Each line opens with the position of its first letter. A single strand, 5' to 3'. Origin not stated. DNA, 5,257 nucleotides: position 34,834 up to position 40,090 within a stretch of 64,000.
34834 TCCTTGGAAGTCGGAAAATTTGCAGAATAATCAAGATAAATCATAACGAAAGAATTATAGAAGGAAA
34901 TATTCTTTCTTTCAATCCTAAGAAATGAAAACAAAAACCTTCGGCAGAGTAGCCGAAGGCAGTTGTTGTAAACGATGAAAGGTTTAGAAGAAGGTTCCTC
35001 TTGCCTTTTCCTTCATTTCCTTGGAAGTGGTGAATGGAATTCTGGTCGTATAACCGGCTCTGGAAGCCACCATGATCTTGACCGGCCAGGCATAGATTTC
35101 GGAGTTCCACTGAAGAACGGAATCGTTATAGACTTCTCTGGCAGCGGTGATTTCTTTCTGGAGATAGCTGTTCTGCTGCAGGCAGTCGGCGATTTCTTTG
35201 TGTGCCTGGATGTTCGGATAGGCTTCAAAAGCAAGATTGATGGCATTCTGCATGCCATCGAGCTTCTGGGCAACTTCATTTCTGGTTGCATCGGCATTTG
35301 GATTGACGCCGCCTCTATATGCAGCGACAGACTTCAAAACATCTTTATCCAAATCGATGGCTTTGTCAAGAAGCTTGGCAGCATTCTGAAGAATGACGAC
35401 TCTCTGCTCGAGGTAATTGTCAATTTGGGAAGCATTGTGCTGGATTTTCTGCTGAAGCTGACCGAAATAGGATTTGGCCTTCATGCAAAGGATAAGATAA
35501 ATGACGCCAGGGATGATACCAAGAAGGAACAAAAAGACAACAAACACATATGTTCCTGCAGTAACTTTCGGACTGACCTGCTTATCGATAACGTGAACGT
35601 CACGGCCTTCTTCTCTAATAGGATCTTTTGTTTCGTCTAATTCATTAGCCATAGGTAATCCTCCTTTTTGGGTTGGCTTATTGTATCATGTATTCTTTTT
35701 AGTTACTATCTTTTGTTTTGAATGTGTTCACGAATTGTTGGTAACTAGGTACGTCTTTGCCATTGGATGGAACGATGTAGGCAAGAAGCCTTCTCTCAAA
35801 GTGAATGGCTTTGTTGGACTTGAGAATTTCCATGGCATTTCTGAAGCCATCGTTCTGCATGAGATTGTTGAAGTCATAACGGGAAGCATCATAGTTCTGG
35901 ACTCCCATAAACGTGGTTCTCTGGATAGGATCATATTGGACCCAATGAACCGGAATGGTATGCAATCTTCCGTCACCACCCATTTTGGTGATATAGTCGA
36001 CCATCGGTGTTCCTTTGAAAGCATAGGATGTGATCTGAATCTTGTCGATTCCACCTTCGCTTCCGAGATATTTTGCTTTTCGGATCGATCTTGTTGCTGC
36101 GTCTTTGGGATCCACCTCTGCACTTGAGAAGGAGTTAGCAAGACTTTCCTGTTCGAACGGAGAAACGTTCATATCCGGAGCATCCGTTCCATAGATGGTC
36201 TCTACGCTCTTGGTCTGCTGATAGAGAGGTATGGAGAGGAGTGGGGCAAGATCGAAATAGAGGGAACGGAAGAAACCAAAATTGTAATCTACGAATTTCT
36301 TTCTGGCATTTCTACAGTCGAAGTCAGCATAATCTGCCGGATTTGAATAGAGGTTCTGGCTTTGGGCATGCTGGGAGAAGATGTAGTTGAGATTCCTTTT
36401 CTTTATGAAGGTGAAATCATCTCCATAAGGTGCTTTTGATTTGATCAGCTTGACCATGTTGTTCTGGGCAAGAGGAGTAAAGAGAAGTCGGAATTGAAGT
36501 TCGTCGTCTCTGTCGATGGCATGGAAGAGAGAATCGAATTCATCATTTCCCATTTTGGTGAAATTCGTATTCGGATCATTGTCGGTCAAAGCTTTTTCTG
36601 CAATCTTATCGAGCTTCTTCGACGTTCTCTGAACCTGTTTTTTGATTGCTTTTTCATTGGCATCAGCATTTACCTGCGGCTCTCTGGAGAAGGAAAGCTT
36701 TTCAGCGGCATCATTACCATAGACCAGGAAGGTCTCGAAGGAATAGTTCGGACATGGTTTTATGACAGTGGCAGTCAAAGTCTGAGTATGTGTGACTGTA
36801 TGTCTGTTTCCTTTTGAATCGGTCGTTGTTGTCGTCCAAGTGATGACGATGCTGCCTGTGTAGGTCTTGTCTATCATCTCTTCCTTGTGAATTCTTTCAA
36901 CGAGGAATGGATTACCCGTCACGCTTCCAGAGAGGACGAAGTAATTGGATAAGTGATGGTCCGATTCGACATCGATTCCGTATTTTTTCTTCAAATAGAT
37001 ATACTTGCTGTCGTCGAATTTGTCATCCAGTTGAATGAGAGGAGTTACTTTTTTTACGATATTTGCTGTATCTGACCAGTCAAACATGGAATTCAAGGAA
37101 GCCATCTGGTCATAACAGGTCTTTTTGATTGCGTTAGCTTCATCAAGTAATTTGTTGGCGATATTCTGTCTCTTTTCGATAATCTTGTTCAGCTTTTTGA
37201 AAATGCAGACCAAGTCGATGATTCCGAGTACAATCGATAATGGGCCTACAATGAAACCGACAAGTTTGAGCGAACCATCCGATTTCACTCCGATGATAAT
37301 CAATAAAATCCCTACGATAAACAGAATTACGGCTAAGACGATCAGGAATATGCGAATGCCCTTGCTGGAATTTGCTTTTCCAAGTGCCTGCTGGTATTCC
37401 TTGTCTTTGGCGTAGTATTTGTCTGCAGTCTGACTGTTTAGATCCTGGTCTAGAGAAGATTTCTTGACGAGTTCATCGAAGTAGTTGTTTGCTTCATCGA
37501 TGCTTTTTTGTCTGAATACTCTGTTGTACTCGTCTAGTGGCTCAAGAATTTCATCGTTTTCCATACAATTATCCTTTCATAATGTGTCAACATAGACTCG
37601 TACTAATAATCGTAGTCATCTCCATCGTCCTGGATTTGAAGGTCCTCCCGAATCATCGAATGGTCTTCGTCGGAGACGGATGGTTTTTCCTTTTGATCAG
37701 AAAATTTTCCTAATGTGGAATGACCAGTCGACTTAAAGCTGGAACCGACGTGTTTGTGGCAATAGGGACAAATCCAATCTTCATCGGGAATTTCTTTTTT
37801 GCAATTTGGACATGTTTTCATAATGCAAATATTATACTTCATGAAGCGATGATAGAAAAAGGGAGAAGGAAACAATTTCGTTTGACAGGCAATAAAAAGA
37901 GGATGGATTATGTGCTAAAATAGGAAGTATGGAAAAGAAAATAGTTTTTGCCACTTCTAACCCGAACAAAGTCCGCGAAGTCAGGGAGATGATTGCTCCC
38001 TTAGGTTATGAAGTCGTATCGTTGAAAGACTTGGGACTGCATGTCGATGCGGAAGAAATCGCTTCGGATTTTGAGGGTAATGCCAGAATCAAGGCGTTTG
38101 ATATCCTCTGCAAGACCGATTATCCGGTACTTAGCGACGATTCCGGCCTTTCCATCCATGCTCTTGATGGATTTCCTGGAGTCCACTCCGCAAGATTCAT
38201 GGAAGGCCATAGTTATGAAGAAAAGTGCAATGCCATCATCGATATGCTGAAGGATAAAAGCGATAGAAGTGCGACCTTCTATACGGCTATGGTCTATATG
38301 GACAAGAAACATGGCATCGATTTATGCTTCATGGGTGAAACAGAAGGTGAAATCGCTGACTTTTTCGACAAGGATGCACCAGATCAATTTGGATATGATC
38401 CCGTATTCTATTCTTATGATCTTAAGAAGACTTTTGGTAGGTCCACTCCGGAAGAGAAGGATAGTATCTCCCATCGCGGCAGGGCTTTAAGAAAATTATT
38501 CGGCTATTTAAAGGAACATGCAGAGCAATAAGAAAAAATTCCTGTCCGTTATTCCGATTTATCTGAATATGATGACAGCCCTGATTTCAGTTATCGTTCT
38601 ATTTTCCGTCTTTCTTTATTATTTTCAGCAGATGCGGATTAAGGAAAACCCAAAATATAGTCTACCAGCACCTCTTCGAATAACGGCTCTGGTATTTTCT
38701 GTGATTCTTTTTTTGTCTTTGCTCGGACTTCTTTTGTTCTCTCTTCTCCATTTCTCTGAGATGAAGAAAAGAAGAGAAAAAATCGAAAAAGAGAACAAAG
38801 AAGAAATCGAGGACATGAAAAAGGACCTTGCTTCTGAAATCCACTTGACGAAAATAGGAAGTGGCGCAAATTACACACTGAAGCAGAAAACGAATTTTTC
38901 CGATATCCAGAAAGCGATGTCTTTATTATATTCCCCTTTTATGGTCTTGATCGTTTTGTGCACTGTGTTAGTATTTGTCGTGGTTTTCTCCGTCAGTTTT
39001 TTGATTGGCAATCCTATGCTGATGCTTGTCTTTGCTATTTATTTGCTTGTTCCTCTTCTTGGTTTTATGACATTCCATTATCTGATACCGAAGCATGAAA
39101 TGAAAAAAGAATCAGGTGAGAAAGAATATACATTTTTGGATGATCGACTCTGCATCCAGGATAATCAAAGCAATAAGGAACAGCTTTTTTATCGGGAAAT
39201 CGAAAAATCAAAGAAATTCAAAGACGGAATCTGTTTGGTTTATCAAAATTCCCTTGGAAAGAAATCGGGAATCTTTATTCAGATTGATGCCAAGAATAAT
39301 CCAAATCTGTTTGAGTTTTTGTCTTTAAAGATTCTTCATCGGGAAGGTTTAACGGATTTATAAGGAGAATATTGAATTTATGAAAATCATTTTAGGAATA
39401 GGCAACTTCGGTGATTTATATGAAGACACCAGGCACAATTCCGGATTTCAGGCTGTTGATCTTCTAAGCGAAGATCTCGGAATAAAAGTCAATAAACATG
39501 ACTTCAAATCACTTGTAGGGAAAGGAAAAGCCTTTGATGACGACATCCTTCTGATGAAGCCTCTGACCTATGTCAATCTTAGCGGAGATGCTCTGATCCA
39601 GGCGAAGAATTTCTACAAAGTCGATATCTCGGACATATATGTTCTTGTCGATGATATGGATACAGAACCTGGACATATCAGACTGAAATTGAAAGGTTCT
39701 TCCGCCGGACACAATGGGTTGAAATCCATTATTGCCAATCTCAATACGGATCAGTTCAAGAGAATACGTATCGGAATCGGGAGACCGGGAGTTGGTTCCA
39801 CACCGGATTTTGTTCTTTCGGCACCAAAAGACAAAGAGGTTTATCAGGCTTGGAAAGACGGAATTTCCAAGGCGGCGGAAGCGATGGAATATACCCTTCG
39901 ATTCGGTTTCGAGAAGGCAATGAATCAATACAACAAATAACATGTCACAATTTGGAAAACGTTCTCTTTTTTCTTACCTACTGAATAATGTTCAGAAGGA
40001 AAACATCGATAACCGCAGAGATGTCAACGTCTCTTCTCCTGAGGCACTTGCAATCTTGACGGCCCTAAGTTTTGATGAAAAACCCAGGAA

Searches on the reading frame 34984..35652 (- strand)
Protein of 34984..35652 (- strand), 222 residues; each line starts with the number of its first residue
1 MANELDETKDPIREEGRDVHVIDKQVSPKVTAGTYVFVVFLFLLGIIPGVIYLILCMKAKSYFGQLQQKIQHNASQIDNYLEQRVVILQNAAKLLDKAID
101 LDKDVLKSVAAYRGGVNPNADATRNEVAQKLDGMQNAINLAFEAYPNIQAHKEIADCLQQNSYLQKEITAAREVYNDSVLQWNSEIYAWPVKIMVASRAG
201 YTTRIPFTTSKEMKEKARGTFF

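Call 48: search_protein_families(library=pfam, proteins=[window:34984-35652:-], max_evalue=0.0001)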
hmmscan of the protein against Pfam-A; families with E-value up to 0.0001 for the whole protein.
window:34984-35652:- (222 aa): 1 family
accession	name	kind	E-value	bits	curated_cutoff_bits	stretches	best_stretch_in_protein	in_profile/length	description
PF04011.17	LemA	-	1.3e-18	67.7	26.2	1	74-216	2-144/149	LemA family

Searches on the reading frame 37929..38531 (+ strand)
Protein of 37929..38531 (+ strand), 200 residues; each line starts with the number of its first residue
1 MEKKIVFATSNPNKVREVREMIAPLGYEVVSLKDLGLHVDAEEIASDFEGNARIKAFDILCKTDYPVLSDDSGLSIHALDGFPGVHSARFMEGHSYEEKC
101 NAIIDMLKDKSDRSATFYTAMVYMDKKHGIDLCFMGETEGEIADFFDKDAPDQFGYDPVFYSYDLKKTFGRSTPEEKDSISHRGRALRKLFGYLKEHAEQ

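Call 48: search_protein_families(library=pfam, proteins=[window:37929-38531:+], max_evalue=0.0001)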
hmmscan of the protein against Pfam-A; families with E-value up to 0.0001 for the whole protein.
window:37929-38531:+ (200 aa): 1 family
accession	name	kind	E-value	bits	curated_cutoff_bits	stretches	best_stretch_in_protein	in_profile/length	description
PF01725.21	Ham1p_like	-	3.6e-55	187.2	22.5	1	5-191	1-184/186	Ham1 family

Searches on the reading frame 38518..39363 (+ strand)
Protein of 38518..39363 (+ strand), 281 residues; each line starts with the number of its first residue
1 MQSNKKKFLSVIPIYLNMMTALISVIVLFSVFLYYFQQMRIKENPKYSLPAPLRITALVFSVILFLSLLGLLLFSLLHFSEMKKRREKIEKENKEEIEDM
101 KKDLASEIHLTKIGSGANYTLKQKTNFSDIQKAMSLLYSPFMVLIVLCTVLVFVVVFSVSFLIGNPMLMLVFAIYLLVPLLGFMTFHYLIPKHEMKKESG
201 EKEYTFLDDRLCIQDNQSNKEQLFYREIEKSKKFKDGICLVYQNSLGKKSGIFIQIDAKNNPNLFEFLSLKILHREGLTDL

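Call 48: search_protein_families(library=pfam, proteins=[window:38518-39363:+], max_evalue=0.0001)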
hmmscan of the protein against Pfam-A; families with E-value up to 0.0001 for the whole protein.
window:38518-39363:+ (281 aa): 0 families

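Call 83: search_protein_families(library=ncbifam, proteins=[window:38518-39363:+], max_evalue=1)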
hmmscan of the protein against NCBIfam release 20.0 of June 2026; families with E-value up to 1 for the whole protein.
window:38518-39363:+ (281 aa): 5 families
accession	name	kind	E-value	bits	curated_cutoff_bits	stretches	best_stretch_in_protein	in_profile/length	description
NF046000.1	MAG1210_fam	subfamily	0.0001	21.1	275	2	5-105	52-150/550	MAG1210 family protein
TIGR04561.1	membra_charge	hypoth_equivalog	0.0025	18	30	1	51-105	12-68/82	TIGR04561 family membrane protein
NF033218.1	anchor_AmaP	equivalog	0.006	16.4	55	1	21-93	13-82/166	alkaline shock response membrane anchor protein AmaP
TIGR02902.1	spore_lonB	equivalog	0.14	10.8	723.3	1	59-102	4-45/531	ATP-dependent protease LonB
NF009364.0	PRK12721.1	equivalog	0.56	9.3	381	1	3-106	125-229/352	EscU/YscU/HrcU family type III secretion system export apparatus switch protein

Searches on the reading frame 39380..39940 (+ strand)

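Call 48: search_protein_families(library=pfam, proteins=[window:39380-39940:+], max_evalue=0.0001)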
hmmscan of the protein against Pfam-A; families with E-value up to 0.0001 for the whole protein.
window:39380-39940:+ (186 aa): 1 family
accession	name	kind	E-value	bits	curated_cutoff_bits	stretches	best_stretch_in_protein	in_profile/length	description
PF01195.25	Pept_tRNA_hydro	-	2.9e-58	197.2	27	1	3-185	1-183/183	Peptidyl-tRNA hydrolase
